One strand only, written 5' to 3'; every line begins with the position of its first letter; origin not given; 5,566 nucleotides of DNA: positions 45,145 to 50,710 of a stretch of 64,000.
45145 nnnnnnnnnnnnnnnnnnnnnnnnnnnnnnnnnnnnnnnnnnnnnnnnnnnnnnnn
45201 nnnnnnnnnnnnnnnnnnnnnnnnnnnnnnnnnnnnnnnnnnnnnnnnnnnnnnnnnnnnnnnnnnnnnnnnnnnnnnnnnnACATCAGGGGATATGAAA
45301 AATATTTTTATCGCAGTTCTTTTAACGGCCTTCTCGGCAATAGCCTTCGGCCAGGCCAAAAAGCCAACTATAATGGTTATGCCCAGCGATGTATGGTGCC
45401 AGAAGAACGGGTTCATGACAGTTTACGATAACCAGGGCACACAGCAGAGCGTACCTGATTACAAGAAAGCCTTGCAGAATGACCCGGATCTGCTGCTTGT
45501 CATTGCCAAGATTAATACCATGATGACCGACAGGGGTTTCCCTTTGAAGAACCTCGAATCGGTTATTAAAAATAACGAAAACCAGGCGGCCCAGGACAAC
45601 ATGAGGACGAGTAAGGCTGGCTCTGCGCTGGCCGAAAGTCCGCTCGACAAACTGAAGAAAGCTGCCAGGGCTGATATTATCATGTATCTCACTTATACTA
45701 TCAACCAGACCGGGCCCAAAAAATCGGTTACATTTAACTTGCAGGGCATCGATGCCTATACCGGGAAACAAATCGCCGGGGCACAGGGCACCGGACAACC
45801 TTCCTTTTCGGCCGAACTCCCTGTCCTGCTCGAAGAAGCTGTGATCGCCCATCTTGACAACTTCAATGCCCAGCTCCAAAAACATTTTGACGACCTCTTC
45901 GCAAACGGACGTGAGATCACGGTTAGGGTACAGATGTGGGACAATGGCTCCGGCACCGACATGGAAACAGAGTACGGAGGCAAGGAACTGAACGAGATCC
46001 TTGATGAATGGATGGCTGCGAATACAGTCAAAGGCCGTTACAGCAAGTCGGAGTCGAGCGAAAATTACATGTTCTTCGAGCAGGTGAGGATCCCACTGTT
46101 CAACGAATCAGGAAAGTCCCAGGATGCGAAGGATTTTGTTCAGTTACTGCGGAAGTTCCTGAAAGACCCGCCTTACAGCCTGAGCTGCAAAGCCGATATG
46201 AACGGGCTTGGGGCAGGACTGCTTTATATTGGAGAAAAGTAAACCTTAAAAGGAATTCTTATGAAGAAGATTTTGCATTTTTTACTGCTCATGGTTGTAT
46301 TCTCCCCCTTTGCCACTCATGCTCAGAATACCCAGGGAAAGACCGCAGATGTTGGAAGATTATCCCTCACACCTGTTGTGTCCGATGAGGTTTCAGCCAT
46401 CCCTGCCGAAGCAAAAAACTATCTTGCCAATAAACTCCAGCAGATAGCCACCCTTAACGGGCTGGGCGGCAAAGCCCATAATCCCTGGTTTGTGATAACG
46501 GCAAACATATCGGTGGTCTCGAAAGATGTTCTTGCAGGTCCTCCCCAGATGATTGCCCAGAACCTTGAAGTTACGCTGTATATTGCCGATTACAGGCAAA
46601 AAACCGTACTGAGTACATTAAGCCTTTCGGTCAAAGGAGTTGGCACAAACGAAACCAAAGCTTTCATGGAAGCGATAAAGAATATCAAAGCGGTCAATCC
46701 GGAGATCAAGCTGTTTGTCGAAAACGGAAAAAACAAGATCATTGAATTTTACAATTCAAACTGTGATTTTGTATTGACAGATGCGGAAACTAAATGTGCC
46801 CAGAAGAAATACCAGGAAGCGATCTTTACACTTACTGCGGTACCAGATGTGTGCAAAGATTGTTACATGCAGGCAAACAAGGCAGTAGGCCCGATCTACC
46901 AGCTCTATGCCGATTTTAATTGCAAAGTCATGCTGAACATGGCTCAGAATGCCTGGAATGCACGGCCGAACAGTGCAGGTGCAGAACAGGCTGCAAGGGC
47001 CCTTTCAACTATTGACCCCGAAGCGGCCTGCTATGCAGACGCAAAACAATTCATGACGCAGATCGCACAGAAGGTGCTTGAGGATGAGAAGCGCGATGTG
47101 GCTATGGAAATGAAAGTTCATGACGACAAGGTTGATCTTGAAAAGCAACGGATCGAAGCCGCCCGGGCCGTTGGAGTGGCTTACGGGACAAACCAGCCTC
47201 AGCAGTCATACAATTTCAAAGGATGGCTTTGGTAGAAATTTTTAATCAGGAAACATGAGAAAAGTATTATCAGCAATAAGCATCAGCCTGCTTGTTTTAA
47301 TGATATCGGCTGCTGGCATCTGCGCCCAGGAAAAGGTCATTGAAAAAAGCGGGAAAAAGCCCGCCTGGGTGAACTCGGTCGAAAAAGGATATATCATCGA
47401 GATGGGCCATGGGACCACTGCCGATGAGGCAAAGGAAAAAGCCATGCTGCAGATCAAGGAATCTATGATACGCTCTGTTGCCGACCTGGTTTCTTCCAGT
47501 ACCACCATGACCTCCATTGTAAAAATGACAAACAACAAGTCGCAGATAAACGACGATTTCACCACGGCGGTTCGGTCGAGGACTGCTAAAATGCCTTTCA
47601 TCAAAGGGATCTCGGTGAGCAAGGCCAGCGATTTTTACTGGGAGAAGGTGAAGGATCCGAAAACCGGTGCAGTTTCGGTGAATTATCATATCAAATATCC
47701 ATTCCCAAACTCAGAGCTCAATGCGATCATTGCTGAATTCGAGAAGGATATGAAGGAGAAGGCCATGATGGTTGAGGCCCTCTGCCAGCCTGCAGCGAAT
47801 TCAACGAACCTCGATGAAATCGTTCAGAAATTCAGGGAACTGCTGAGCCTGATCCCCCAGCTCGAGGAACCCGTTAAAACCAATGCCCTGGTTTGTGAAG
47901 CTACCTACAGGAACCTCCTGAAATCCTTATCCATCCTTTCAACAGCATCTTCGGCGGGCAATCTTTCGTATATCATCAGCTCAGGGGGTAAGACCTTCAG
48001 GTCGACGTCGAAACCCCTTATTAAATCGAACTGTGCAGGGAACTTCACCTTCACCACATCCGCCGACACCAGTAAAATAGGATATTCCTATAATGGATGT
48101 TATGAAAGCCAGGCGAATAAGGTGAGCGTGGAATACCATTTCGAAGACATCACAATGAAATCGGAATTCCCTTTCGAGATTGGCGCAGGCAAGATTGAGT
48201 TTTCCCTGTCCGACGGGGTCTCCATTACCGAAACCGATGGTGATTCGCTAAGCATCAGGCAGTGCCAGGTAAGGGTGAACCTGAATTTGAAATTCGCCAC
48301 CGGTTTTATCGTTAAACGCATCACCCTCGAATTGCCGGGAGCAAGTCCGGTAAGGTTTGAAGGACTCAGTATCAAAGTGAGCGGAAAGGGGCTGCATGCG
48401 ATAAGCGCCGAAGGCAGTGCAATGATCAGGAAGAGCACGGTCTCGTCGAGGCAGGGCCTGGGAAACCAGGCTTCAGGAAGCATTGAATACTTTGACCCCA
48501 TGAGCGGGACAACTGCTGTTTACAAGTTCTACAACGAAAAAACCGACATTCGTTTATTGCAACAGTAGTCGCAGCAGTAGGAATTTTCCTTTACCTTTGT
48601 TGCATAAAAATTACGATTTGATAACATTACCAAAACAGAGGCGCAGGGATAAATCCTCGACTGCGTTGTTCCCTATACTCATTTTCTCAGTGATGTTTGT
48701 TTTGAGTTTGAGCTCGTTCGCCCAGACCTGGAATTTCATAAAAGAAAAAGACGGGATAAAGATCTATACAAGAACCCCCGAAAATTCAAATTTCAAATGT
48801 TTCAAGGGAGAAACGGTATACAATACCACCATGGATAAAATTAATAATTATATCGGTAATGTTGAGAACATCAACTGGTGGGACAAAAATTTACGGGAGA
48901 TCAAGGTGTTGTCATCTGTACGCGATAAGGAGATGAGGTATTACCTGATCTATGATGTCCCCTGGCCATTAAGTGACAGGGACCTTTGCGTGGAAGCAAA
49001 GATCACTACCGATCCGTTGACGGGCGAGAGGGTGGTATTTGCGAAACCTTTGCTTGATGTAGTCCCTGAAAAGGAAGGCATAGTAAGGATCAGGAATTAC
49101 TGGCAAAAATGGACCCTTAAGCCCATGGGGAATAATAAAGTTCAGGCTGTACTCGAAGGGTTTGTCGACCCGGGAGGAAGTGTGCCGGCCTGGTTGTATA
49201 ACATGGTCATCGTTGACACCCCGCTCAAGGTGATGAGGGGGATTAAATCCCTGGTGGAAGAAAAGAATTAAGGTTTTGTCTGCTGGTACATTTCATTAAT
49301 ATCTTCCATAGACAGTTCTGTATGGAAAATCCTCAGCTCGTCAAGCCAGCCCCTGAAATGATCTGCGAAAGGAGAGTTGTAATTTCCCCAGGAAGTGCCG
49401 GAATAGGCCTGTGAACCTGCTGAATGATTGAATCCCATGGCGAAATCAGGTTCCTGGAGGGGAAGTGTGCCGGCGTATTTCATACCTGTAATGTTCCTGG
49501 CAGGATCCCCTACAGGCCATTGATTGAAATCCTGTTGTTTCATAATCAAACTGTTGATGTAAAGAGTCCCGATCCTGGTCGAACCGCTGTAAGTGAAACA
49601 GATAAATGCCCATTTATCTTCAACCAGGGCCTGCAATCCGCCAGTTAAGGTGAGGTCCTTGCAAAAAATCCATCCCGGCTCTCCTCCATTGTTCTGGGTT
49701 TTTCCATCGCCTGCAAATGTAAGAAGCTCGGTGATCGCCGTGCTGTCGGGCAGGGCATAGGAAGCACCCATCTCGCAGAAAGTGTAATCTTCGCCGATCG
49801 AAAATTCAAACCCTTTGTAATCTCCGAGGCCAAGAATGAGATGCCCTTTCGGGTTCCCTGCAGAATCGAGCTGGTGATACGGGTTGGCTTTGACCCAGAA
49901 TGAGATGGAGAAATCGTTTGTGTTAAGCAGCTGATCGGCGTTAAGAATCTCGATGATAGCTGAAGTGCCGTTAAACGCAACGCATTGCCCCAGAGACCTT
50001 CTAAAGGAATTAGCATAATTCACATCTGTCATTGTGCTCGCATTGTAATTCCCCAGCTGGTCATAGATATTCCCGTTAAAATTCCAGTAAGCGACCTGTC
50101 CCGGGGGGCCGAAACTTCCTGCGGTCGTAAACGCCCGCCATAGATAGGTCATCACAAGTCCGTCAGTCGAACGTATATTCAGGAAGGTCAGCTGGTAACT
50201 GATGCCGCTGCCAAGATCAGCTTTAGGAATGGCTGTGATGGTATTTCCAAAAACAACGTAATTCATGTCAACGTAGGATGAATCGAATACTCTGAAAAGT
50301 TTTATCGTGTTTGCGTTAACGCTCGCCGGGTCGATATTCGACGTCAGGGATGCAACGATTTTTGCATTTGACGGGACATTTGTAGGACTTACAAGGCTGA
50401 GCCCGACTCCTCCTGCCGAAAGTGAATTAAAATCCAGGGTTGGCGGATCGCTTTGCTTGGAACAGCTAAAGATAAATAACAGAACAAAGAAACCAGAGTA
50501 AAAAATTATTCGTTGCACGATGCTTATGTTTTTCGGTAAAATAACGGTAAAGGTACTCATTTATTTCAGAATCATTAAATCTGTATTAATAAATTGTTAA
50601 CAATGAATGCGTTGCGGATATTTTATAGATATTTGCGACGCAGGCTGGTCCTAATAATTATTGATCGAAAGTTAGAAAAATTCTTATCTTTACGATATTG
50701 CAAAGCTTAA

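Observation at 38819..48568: Eight-gene, tightly packed operon encoding a candidate undescribed trans-envelope system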

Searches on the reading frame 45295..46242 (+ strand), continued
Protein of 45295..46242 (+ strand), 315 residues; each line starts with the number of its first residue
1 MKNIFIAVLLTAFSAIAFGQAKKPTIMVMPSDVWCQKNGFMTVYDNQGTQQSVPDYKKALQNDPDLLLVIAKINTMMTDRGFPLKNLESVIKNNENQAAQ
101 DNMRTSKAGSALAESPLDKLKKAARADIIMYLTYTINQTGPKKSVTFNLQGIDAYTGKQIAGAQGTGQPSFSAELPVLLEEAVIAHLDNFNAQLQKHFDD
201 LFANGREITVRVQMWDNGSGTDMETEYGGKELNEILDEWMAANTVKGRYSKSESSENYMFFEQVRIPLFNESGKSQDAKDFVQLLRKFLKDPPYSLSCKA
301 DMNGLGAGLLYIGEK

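Call 56: search_protein_families(library=pfam, alignment_id=A8, max_evalue=0.001)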
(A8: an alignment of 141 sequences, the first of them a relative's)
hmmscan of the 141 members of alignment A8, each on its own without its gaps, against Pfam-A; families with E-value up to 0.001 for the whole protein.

A. member 1, L012:4400-5113:+ (237 aa): 2 families
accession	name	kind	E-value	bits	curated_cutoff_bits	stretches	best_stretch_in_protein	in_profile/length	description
PF04397.21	LytTR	-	7.3e-22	77.9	22.6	1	141-232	2-97/98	LytTr DNA-binding domain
PF00072.30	Response_reg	-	1.3e-16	61.2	30.2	1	6-109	3-109/111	Response regulator receiver domain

B. families by the number of members that match (of 141 scanned): 227 families (the first 25 are shown)
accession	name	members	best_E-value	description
PF13505.12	OMP_b-brl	10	1e-17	Outer membrane protein beta-barrel domain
PF18962.6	Por_Secre_tail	8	8.5e-19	Secretion system C-terminal sorting domain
PF13568.12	OMP_b-brl_2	7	8.6e-30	Outer membrane protein beta-barrel domain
PF03572.23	Peptidase_S41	4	4.1e-53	Peptidase family S41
PF02592.20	Vut_1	4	2.9e-46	Putative vitamin uptake transporter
PF12099.14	DUF3575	4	1.2e-14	Protein of unknown function (DUF3575)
PF13180.12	PDZ_2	4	1.8e-10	PDZ domain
PF17820.7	PDZ_6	4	1.5e-09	PDZ domain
PF00595.29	PDZ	4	1.2e-08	PDZ domain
PF03352.18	Adenine_glyco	3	1.3e-85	Methyladenine glycosylase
PF02518.31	HATPase_c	3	1.2e-22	Histidine kinase-, DNA gyrase B-, and HSP90-like ATPase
PF02547.20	Queuosine_synth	2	2.6e-139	Queuosine biosynthesis protein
PF01532.26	Glyco_hydro_47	2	4.6e-118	Glycosyl hydrolase family 47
PF01406.26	tRNA-synt_1e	2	1.1e-108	tRNA synthetases class I (C) catalytic domain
PF00889.24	EF_TS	2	2.4e-56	Elongation factor TS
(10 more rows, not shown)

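Call 86: search_protein_families(library=pfam, proteins=[L065:12996-15890:+, L054:4688-7258:+, L026:6462-7784:+, L080:6364-7830:+, L031:6890-8092:+, L020:5656-6978:+, L072:13472-16342:+, L067:7177-8703:+, L051:12692-13963:+, L051:9237-9962:+], max_evalue=0.01)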
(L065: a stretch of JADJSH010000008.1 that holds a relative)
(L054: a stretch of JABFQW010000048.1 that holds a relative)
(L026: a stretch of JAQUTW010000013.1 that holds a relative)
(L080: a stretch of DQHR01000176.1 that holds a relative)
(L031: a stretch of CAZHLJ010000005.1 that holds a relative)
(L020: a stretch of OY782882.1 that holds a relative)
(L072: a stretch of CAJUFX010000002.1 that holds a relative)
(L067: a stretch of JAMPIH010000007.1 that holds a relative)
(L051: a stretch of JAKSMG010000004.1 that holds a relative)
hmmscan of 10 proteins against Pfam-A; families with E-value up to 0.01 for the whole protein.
L065:12996-15890:+ (964 aa): 2 families
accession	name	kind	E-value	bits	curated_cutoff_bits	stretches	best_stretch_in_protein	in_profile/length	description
PF02151.25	UVR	-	2e-20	72.3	21.5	4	396-430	1-35/36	UvrB/uvrC motif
PF25588.1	DUF7934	-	0.0019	18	30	1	433-489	161-217/333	Family of unknown function (DUF7934)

L054:4688-7258:+ (856 aa): 4 families
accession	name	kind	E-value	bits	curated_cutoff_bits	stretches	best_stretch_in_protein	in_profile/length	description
PF16130.10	DUF4842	-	2.2e-53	182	22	1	633-840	3-208/208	Domain of unknown function (DUF4842)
PF13448.11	DUF4114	-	1.5e-05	26.3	27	1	591-621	54-82/85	Domain of unknown function (DUF4114)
PF17210.9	SdrD_B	-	0.00017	22.2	29.7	1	341-410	6-70/112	SdrD B-like domain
PF13620.12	CarboxypepD_reg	-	0.0021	18.8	32.3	0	369-407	19-57/82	Carboxypeptidase regulatory-like domain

L026:6462-7784:+ (440 aa): 1 family
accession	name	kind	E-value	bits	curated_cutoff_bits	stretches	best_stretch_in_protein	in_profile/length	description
PF07690.21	MFS_1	-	8.4e-18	64.8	33.4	2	17-372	5-323/347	Major Facilitator Superfamily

L080:6364-7830:+ (488 aa): 2 families
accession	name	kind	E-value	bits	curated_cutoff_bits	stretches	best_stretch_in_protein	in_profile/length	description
PF00245.25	Alk_phosphatase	-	8.6e-66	223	24.4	2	242-485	225-419/423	Alkaline phosphatase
PF01676.23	Metalloenzyme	-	3.6e-06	27.1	24.3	1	253-329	128-202/252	Metalloenzyme superfamily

L031:6890-8092:+ (400 aa): 7 families
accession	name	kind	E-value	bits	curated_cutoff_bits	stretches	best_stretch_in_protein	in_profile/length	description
PF03054.22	tRNA_Me_trans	-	3.6e-76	255.8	20.6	1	1-204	1-202/202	tRNA methyl transferase HUP domain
PF20259.3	tRNA_Me_trans_M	-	4.1e-18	65.1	27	1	261-310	17-66/66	tRNA methyl transferase PRC-barrel domain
PF20258.4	tRNA_Me_trans_C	-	1.6e-16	60.8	20.6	1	327-399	7-77/77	Aminomethyltransferase beta-barrel domain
PF02540.23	NAD_synthase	-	8e-07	28.9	21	1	2-77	20-87/242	NAD synthase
PF00733.27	Asn_synthase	-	0.00034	20.8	21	1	3-125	20-136/354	Asparagine synthase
PF24167.1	DUF7411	-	0.00075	19.6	28.7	1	1-85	1-72/194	Family of unknown function (DUF7411)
PF06508.19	QueC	-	0.0018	18.2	22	1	4-72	3-61/210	Queuosine biosynthesis protein QueC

L020:5656-6978:+ (440 aa): 1 family
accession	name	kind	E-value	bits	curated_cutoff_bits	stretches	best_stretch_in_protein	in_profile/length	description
PF18962.6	Por_Secre_tail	-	1.4e-06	28.9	27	1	363-437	3-75/75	Secretion system C-terminal sorting domain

L072:13472-16342:+ (956 aa): 6 families
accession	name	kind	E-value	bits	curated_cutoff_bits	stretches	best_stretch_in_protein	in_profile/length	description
PF00122.25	E1-E2_ATPase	-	6.7e-34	117.4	28.1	1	130-334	11-179/181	E1-E2 ATPase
PF00689.26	Cation_ATPase_C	-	5e-33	114.8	27.3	1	752-948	2-175/175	Cation transporting ATPase, C-terminus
PF13246.12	Cation_ATPase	-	1.2e-15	57.7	21.7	1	405-493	3-90/91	Cation transport ATPase (P-type)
PF00690.31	Cation_ATPase_N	-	1e-14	54.4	20.4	1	10-61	18-69/69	Cation transporter/ATPase, N-terminus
PF00702.32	Hydrolase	-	7.2e-14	53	26.4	1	354-681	3-190/191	haloacid dehalogenase-like hydrolase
PF08282.18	Hydrolase_3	-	1.3e-05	25.5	20.9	1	653-710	194-251/255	haloacid dehalogenase-like hydrolase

L067:7177-8703:+ (508 aa): 2 families
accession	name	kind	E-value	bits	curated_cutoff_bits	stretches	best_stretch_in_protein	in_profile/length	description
PF01464.25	SLT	-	3.9e-19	68.8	21.3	1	341-451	2-112/117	Transglycosylase SLT domain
PF00497.25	SBP_bac_3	-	6.6e-16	58.7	26.4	1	47-268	7-130/132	Bacterial extracellular solute-binding proteins, family 3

L051:12692-13963:+ (423 aa): 1 family
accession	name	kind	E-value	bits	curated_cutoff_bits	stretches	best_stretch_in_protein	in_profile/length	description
PF14903.11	WG_beta_rep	-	3.8e-35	120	25.6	5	236-265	1-29/35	WG containing repeat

L051:9237-9962:+ (241 aa): 0 families

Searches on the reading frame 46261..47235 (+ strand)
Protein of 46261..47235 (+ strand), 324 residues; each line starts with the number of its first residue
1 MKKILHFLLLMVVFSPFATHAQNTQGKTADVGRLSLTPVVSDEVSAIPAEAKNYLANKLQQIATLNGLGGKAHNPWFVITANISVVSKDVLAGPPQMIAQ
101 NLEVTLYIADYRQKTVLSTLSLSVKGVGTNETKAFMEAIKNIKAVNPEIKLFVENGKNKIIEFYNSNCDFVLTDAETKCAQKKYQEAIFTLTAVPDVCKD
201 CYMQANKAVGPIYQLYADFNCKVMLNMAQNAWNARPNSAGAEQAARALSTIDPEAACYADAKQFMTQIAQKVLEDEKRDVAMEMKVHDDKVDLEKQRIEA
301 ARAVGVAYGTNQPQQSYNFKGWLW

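Call 4: search_protein_families(library=pfam, proteins=[window:46261-47235:+], max_evalue=1)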
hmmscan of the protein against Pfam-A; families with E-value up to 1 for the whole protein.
window:46261-47235:+ (324 aa): 2 families
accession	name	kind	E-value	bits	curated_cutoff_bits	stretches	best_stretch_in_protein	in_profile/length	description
PF25058.1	ARM_TT21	-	5.2e-05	23.7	27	2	171-213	97-138/155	Tetratricopeptide repeat protein 21 ARM repeat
PF23556.1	TPR_Vps41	-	0.061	12.9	27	1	146-192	219-266/333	Vps41 TPR-like region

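Call 5: search_protein_families(library=ncbifam, proteins=[window:46261-47235:+], max_evalue=1)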
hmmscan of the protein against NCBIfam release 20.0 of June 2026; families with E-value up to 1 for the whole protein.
window:46261-47235:+ (324 aa): 4 families
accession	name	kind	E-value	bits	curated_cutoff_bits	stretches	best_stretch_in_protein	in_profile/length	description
NF010947.0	PRK14367.1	equivalog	0.017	14.3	315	1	74-142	68-135/202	Maf-like protein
NF010396.0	PRK13824.1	domain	0.029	13.3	390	1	157-255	271-361/404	replication protein C domain-containing protein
NF006292.0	PRK08475.1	equivalog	0.095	12.3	166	1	258-299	97-138/171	F0F1 ATP synthase subunit B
NF052412.1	NOV95GJQ_fam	equivalog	0.14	12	200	1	89-124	81-116/172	NOV95GJQ family terpene biosynthesis-related protein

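Call 6: search_protein_families(library=padloc, proteins=[window:46261-47235:+], max_evalue=0.1)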
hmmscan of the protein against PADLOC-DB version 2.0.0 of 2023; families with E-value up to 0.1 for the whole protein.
window:46261-47235:+ (324 aa): 0 families

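Call 51: search_solved_structures(query=A7, max_evalue=10)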
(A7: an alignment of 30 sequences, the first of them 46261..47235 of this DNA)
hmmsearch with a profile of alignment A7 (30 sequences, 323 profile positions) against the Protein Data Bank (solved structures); distinct sequences matched with E-value up to 10: 2.
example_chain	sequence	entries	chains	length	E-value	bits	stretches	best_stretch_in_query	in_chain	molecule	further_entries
2m72_A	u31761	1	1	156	0.36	12.9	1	140-182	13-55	Uncharacterized thioredoxin-like protein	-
23sg_m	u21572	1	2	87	2.8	9.9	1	223-273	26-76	gp20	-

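Call 66: search_protein_families(library=pfam, alignment_id=A7, max_evalue=1)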
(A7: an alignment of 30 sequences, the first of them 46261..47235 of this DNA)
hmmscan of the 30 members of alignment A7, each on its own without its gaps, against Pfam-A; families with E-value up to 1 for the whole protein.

A. member 1, window:46261-47235:+ (324 aa): 2 families
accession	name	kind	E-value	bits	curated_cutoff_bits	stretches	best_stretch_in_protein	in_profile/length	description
PF25058.1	ARM_TT21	-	5.2e-05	23.7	27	2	171-213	97-138/155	Tetratricopeptide repeat protein 21 ARM repeat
PF23556.1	TPR_Vps41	-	0.061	12.9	27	1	146-192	219-266/333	Vps41 TPR-like region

B. families by the number of members that match (of 30 scanned): 32 families (the first 25 are shown)
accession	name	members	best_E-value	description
PF25058.1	ARM_TT21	13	5.2e-05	Tetratricopeptide repeat protein 21 ARM repeat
PF03690.18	MYG1_exonuc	3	0.0039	Uncharacterised protein family (UPF0160)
PF14559.12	TPR_19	3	0.033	Tetratricopeptide repeat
PF18732.6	HEPN_AbiA_CTD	2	0.023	HEPN like, Abia C-terminal domain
PF24734.1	DUF7685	2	0.027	Domain of unknown function (DUF7685)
PF25792.1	BREX_BrxC_helical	2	0.067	BREX ATP-binding protein BrxC alpha helical domain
PF20308.4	TPR-S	2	0.15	Tetratricopeptide Repeats-Sensor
PF09814.14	HECT_2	1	0.00084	HECT-like Ubiquitin-conjugating enzyme (E2)-binding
PF04710.19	Pellino_FHA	1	0.0052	Pellino, FHA domain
PF15995.10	DUF4771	1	0.021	Domain of unknown function (DUF4771)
PF02286.21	Dehydratase_LU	1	0.026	Dehydratase large subunit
PF00533.33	BRCT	1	0.027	BRCA1 C Terminus (BRCT) domain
PF25007.1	DYH2-5-8_CC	1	0.031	Dynein axonemal heavy chain 2/5/8 coiled-coil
PF19269.4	Anticodon_2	1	0.051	Anticodon binding domain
PF17416.8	Glycoprot_B_PH1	1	0.06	Herpesvirus Glycoprotein B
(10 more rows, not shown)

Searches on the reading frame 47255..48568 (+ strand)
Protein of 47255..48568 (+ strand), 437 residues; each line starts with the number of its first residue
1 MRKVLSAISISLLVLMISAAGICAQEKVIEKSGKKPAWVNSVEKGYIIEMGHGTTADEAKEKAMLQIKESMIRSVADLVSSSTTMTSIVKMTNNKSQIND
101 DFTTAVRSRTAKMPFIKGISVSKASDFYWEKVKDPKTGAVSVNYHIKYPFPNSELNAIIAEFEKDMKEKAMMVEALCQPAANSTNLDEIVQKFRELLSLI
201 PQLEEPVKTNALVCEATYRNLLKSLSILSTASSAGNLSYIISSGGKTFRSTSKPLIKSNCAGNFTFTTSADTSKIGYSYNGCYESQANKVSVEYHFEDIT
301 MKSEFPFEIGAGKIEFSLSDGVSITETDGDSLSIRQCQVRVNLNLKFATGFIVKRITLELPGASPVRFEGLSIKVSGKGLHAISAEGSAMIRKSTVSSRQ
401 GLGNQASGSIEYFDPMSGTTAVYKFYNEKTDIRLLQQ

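Call 4: search_protein_families(library=pfam, proteins=[window:47255-48568:+], max_evalue=1)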
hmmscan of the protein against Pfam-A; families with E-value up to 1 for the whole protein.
window:47255-48568:+ (437 aa): 1 family
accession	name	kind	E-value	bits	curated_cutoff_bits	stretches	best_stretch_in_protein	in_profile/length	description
PF02169.21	LPP20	-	0.1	13.5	25.9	1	36-113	1-77/97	LPP20 lipoprotein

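Call 5: search_protein_families(library=ncbifam, proteins=[window:47255-48568:+], max_evalue=1)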
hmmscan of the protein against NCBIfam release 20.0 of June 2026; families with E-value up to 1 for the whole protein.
window:47255-48568:+ (437 aa): 0 families

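Call 6: search_protein_families(library=padloc, proteins=[window:47255-48568:+], max_evalue=0.1)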
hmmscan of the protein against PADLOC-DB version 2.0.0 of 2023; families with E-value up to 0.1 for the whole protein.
window:47255-48568:+ (437 aa): 1 family
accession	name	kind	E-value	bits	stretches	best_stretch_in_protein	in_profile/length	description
PDLC01396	Cas8b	-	0.0067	14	1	125-176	20-70/285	CAS-I-B; effector_LS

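Call 49: search_solved_structures(query=A6, max_evalue=10)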
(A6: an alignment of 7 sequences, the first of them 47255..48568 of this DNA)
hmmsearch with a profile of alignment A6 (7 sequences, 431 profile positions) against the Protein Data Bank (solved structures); distinct sequences matched with E-value up to 10: 0.

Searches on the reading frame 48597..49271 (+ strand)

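Call 4: search_protein_families(library=pfam, proteins=[window:48597-49271:+], max_evalue=1)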
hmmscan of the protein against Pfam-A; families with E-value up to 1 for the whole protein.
window:48597-49271:+ (224 aa): 2 families
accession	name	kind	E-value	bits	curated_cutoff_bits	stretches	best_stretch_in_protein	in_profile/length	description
PF01852.25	START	-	6.4e-08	32.7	22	1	42-215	18-196/207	START domain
PF11274.14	DUF3074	-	0.039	14.3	27.5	0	83-205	36-170/185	Protein of unknown function (DUF3074)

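Call 5: search_protein_families(library=ncbifam, proteins=[window:48597-49271:+], max_evalue=1)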
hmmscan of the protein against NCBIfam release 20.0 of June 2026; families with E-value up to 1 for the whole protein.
window:48597-49271:+ (224 aa): 0 families

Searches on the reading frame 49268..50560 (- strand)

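Call 4: search_protein_families(library=pfam, proteins=[window:49268-50560:-], max_evalue=1)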
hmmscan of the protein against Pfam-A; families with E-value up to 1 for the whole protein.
window:49268-50560:- (430 aa): 3 families
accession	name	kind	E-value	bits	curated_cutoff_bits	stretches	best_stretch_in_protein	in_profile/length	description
PF13385.13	Laminin_G_3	-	2e-11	44.7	27.6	3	385-422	119-151/151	Concanavalin A-like lectin/glucanases superfamily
PF13205.12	Big_5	-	7e-05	23.9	23.6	1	60-146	17-105/105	Bacterial Ig-like domain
PF07953.20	Toxin_R_bind_N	-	0.00012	22.3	23.8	1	213-298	52-127/191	Clostridium neurotoxin, N-terminal receptor binding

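Call 5: search_protein_families(library=ncbifam, proteins=[window:49268-50560:-], max_evalue=1)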
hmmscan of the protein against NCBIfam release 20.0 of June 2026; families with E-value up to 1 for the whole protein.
window:49268-50560:- (430 aa): 1 family
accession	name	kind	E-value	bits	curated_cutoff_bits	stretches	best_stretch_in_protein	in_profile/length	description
NF052521.1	TafC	equivalog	6e-08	32.2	410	2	155-227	148-228/373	TafC family fimbrial protein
